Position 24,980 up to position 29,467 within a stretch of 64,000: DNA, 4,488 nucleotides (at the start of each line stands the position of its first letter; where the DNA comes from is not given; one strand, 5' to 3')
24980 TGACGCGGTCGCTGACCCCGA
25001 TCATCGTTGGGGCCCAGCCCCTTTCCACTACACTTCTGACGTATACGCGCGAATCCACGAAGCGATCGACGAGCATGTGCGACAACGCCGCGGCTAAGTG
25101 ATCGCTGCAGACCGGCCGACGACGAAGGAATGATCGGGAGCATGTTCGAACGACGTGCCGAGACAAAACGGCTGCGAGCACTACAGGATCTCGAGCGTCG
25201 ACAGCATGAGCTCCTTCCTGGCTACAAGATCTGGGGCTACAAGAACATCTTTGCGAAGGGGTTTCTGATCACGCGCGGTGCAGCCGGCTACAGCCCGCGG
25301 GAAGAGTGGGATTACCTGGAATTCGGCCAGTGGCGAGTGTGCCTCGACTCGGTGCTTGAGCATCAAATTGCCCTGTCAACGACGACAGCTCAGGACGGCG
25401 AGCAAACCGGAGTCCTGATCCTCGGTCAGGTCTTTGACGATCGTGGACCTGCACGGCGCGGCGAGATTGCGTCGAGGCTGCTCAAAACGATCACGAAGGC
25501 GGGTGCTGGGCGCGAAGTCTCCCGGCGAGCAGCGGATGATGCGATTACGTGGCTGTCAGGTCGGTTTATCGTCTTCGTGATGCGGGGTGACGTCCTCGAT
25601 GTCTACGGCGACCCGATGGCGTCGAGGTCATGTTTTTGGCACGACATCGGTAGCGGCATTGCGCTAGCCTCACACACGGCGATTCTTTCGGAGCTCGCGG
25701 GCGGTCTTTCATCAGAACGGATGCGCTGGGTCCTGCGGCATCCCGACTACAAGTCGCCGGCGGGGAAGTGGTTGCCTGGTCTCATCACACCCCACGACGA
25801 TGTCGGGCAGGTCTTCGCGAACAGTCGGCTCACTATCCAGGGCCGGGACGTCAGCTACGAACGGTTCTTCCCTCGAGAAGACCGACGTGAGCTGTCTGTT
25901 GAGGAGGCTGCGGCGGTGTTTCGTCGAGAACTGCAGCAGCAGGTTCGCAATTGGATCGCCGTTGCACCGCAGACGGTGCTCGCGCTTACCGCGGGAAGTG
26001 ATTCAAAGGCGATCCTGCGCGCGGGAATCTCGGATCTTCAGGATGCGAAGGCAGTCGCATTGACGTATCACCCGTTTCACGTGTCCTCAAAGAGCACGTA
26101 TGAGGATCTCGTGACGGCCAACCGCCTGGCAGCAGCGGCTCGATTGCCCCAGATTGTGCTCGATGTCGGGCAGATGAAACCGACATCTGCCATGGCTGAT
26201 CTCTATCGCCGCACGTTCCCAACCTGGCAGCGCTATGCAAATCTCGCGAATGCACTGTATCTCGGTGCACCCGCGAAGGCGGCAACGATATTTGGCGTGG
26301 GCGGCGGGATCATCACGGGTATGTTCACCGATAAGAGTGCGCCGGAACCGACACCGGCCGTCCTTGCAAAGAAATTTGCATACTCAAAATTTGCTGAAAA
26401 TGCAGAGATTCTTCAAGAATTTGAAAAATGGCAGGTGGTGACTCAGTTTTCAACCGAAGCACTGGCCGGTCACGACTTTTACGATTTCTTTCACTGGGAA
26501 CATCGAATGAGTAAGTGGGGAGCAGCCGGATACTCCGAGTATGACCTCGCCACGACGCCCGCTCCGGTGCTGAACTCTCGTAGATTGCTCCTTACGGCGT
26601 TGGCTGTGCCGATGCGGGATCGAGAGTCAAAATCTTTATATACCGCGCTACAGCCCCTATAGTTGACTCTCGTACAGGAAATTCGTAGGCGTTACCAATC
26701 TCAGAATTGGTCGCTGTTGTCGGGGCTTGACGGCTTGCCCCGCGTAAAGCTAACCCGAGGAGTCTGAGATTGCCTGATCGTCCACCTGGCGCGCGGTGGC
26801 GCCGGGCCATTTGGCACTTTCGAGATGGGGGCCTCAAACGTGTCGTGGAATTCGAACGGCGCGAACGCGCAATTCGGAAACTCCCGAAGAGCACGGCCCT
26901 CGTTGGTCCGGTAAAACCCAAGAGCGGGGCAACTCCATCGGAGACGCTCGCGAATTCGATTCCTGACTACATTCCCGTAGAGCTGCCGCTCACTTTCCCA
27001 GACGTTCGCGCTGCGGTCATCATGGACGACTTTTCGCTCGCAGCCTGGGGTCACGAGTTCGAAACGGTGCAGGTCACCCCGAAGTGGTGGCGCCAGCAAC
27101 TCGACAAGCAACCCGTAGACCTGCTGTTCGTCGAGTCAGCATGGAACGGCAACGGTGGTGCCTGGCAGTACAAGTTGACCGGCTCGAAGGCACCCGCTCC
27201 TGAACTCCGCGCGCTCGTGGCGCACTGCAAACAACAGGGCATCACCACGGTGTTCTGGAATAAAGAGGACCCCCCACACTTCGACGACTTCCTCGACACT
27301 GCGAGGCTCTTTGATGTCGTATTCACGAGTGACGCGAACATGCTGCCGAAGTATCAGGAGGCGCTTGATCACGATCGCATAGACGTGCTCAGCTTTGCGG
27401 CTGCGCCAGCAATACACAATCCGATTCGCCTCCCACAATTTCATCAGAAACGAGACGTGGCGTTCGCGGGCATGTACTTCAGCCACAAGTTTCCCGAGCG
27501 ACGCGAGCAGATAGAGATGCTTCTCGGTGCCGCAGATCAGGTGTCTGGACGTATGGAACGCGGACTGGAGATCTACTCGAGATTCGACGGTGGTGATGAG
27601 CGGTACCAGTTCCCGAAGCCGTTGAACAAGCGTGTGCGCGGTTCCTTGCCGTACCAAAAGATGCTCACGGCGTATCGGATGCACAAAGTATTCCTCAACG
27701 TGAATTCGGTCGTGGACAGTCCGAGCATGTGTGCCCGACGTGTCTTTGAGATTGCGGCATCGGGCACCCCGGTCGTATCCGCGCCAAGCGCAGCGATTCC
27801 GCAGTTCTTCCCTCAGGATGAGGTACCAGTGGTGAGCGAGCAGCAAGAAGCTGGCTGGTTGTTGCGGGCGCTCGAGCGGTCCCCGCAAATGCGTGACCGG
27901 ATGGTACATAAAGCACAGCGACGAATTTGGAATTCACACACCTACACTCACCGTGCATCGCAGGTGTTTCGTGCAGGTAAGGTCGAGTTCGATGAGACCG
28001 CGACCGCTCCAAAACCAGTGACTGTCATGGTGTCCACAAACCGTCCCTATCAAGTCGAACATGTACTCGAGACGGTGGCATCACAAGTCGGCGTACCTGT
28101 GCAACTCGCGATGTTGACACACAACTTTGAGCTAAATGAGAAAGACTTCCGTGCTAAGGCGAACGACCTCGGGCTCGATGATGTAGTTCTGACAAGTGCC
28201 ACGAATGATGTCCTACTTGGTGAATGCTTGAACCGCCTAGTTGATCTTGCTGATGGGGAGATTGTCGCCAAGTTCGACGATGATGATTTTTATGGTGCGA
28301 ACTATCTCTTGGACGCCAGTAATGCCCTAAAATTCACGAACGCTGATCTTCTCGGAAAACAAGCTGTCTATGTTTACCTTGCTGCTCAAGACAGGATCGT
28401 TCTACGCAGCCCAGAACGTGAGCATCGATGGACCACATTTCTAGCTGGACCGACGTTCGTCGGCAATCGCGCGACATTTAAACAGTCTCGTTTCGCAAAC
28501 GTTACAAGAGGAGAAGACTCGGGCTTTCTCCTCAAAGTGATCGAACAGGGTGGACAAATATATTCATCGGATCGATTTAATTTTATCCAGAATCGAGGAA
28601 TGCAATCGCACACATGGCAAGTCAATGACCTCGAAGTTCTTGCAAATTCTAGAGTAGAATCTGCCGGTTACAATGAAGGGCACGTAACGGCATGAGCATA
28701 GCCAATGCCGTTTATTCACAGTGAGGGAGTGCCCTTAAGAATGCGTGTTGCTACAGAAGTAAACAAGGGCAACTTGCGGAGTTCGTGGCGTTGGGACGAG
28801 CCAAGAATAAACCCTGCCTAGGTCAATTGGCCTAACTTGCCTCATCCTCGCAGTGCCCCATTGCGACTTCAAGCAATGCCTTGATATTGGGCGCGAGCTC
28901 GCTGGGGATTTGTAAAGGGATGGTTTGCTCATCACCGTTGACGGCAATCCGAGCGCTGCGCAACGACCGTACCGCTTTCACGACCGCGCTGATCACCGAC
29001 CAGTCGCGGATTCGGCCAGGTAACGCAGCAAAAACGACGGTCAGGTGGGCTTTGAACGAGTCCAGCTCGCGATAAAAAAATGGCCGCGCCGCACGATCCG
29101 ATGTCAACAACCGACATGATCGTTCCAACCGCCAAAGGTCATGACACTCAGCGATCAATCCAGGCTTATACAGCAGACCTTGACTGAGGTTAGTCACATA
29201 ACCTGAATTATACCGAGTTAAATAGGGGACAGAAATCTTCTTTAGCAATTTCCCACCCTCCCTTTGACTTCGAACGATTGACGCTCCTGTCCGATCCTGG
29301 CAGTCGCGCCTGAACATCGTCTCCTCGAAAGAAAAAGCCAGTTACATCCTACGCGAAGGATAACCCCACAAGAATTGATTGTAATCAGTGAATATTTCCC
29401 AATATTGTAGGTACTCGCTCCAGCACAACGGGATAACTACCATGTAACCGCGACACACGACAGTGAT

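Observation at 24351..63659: A ~40-kb ABC-exporter-dependent wall glycopolymer locus built around acetamido-uronic acids, with mostly uncharacterised enzymes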

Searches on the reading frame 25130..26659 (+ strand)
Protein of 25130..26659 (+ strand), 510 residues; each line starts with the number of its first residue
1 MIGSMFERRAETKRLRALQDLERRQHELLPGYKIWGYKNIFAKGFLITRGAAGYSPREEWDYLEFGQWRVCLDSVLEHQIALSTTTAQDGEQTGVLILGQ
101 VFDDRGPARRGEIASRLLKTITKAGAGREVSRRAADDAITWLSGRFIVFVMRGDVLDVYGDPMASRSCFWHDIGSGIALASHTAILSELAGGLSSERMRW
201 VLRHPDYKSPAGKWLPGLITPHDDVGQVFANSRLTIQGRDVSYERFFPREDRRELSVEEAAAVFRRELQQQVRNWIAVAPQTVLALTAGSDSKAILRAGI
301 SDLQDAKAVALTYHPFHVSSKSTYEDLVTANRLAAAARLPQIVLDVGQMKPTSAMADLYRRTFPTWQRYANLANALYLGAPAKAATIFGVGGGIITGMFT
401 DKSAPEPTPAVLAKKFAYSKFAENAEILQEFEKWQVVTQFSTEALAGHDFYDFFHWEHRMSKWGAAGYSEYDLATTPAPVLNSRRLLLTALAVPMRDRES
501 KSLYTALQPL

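Call 3: search_protein_families(library=pfam, proteins=[window:25130-26659:+], max_evalue=0.01)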
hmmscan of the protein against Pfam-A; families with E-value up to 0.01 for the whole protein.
window:25130-26659:+ (510 aa): 0 families

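Call 7: search_protein_families(library=ncbifam, proteins=[window:25130-26659:+], max_evalue=0.001)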
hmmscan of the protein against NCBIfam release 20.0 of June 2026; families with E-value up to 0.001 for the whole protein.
window:25130-26659:+ (510 aa): 1 family
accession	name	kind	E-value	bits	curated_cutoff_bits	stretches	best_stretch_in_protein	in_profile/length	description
NF033561.1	macrolact_Ik_Al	subfamily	2.2e-11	43.1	300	1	132-354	68-284/561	albusnodin/ikarugamycin family macrolactam cyclase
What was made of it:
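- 25130..26662 (+): 510-aa protein of unknown function, only weakly AsnB-like. One sub-threshold NCBIfam hit to an AsnB-type macrolactam cyclase, 43 bits against a cutoff of 300 (call 7).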

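Call 43: search_solved_structures(query=window:25130-26659:+, max_evalue=1)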
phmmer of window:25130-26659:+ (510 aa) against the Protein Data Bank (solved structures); distinct sequences matched with E-value up to 1: 0.

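Call 49: search_protein_families(library=pfam, proteins=[window:25130-26659:+], max_evalue=5)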
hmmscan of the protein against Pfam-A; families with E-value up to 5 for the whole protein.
window:25130-26659:+ (510 aa): 1 family
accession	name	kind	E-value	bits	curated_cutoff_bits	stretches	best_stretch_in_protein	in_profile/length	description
PF07284.16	BCHF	-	0.095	13.2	25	1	157-197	73-113/139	2-vinyl bacteriochlorophyllide hydratase (BCHF)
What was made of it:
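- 25130..26662 (+): No Pfam or PDB hit (calls 3, 43, 49).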

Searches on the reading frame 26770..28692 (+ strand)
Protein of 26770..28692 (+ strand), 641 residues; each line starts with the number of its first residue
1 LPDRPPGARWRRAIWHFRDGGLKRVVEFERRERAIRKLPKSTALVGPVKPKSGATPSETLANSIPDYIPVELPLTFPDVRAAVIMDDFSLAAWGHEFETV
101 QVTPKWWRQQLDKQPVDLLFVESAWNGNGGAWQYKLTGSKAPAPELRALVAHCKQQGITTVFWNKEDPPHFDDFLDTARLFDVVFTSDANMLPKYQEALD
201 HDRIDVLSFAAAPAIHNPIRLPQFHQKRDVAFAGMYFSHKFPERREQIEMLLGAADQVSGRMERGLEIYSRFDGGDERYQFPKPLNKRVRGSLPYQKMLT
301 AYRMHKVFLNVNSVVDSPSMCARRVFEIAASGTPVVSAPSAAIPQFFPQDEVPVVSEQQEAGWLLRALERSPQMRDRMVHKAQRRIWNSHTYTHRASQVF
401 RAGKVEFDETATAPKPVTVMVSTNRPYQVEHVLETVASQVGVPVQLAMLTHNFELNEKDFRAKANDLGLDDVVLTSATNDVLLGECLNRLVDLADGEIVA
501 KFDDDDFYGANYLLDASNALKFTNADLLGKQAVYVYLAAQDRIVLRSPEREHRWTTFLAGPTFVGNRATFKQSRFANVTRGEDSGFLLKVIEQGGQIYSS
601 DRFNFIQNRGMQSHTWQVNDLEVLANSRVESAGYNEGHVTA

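Call 3: search_protein_families(library=pfam, proteins=[window:26770-28692:+], max_evalue=0.01)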
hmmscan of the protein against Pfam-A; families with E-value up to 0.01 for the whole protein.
window:26770-28692:+ (641 aa): 1 family
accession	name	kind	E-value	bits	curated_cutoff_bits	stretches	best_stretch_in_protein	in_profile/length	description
PF13524.12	Glyco_trans_1_2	-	3e-23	82.8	25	1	267-399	18-142/144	Glycosyl transferase-like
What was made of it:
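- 26770..28695 (+): 641-aa glycosyltransferase (Glyco_trans_1_2 / CgeB-like GT-B). PF13524 E=3e-23 (call 3).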

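Call 7: search_protein_families(library=ncbifam, proteins=[window:26770-28692:+], max_evalue=0.001)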
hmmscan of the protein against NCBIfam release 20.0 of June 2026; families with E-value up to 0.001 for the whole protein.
window:26770-28692:+ (641 aa): 0 families

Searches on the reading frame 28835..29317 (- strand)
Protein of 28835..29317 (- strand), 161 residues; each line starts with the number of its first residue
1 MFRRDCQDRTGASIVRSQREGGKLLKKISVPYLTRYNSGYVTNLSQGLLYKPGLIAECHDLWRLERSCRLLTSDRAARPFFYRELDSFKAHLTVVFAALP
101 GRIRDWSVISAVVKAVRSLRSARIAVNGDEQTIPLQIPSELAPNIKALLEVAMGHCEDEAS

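Call 3: search_protein_families(library=pfam, proteins=[window:28835-29317:-], max_evalue=0.01)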
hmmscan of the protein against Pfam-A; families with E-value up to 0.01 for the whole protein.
window:28835-29317:- (161 aa): 0 families

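Call 7: search_protein_families(library=ncbifam, proteins=[window:28835-29317:-], max_evalue=0.001)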
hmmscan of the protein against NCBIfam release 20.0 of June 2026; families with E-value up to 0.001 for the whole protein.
window:28835-29317:- (161 aa): 1 family
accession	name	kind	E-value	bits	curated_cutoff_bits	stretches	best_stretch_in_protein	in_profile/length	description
NF033559.2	transpos_IS1634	equivalog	6.3e-05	22.2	100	1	40-99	363-420/483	IS1634 family transposase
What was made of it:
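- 28832..29317 (-): IS1634-type transposase fragment at the edge of the low-GC island. NF033559 E=6e-5, partial (call 7).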
